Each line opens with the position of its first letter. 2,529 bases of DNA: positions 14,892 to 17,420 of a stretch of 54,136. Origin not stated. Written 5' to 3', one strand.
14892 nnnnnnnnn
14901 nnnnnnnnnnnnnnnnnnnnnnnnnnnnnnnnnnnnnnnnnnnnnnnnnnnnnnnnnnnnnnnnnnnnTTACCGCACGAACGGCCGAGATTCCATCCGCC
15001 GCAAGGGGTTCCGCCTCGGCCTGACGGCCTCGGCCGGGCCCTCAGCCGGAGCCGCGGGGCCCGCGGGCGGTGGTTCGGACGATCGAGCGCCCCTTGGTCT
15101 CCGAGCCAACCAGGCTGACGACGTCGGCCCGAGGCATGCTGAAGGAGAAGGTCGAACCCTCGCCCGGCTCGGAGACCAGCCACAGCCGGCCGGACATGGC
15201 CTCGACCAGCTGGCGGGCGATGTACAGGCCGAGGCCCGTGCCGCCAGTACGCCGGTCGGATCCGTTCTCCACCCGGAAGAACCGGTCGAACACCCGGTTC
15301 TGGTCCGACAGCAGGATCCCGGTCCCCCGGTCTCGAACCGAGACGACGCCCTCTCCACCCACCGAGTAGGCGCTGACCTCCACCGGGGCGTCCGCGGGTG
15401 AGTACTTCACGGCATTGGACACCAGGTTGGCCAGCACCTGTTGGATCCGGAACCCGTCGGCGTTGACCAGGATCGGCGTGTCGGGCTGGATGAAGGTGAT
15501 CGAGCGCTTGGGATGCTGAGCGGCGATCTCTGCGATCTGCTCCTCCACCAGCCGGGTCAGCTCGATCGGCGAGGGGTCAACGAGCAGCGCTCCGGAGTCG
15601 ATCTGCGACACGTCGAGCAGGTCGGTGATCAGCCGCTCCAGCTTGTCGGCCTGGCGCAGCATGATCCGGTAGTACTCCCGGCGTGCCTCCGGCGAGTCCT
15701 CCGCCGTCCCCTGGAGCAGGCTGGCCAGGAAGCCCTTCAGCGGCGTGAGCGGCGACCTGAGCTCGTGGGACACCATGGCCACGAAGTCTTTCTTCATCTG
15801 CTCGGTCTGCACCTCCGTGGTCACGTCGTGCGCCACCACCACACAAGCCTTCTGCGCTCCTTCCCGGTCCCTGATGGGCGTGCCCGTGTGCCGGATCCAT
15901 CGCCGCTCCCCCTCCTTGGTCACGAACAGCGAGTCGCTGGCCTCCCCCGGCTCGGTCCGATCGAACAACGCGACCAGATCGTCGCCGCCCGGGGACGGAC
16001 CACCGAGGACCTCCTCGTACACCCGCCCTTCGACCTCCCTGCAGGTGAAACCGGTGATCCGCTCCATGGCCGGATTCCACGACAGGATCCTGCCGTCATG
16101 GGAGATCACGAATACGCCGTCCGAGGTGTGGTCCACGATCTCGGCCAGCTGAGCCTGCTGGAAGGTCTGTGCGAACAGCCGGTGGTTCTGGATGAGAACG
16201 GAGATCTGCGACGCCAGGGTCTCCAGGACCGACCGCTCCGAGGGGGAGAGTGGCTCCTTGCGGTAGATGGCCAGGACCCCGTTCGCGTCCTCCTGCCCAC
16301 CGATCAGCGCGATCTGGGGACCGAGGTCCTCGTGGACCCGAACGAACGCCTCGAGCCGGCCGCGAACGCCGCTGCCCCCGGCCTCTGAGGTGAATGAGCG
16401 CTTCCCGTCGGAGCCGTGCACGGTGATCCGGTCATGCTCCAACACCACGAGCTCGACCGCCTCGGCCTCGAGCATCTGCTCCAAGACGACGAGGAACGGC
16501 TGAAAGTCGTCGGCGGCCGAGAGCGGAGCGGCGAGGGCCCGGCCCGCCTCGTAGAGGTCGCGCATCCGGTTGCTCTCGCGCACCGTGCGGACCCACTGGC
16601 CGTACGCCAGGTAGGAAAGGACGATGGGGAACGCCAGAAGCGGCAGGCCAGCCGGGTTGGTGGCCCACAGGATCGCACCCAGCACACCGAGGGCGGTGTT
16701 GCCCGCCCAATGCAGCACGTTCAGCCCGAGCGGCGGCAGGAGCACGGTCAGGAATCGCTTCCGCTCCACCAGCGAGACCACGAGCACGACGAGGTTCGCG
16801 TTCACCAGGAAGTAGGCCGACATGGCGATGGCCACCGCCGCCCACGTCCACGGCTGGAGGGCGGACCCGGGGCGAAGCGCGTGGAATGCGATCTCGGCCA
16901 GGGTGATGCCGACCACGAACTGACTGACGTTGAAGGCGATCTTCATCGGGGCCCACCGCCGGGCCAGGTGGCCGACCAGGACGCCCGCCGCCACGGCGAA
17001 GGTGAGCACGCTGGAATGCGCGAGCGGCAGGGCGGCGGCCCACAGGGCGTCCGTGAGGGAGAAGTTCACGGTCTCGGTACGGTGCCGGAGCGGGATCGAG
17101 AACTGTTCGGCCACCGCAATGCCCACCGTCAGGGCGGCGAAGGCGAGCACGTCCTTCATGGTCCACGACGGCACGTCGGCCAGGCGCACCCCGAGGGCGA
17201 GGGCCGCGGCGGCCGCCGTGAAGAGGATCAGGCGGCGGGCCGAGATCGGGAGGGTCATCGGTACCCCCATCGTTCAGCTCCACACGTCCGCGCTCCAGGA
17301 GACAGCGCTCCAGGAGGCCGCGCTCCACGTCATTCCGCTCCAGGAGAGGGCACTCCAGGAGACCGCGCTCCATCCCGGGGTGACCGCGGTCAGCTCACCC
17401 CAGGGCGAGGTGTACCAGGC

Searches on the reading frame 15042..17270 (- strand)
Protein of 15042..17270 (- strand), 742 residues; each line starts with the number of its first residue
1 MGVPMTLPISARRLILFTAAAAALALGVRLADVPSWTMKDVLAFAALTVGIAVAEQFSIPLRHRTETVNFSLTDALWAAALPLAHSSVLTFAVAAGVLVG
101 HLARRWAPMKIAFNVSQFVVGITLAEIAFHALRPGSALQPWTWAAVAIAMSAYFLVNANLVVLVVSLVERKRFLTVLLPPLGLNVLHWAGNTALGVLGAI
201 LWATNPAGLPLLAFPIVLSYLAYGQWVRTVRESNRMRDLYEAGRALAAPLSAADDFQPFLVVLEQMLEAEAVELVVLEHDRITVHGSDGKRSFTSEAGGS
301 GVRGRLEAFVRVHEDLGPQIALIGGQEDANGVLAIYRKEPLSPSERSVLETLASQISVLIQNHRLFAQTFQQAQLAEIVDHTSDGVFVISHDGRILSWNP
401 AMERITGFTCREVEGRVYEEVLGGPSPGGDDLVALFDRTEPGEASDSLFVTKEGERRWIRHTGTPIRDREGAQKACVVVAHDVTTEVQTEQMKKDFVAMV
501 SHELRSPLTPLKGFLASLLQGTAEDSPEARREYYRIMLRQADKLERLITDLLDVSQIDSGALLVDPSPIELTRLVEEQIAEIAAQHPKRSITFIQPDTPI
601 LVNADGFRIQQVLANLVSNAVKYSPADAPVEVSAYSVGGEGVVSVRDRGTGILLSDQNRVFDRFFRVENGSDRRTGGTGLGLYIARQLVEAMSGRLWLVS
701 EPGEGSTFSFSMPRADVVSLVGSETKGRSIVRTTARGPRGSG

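Call 62: search_protein_families(library=pfam, proteins=[window:15042-17270:-], max_evalue=0.0001)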
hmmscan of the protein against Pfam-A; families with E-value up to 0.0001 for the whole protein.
window:15042-17270:- (742 aa): 8 families
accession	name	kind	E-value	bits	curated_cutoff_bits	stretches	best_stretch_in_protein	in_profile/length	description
PF02518.31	HATPase_c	-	4.8e-28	98.2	26.4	1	605-714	2-109/111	Histidine kinase-, DNA gyrase B-, and HSP90-like ATPase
PF00512.31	HisKA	-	1.6e-17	63.8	26.9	1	492-560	1-66/66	His Kinase A (phospho-acceptor) domain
PF00989.32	PAS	-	4.7e-16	59.2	22.6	1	374-483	2-113/113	PAS fold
PF13426.13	PAS_9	-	9.8e-15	55.1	27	1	383-484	1-102/103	PAS domain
PF08448.16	PAS_4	-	2.3e-13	50.8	23.1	1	379-487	1-109/110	PAS fold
PF13188.13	PAS_8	-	1.8e-07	31.2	21.8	1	374-430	2-55/65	PAS domain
PF20972.2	MASE9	-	3.7e-07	30.7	24.3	1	71-227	50-199/203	MASE9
PF08447.18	PAS_3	-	2.8e-05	24.7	25.6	0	396-474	2-83/89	PAS fold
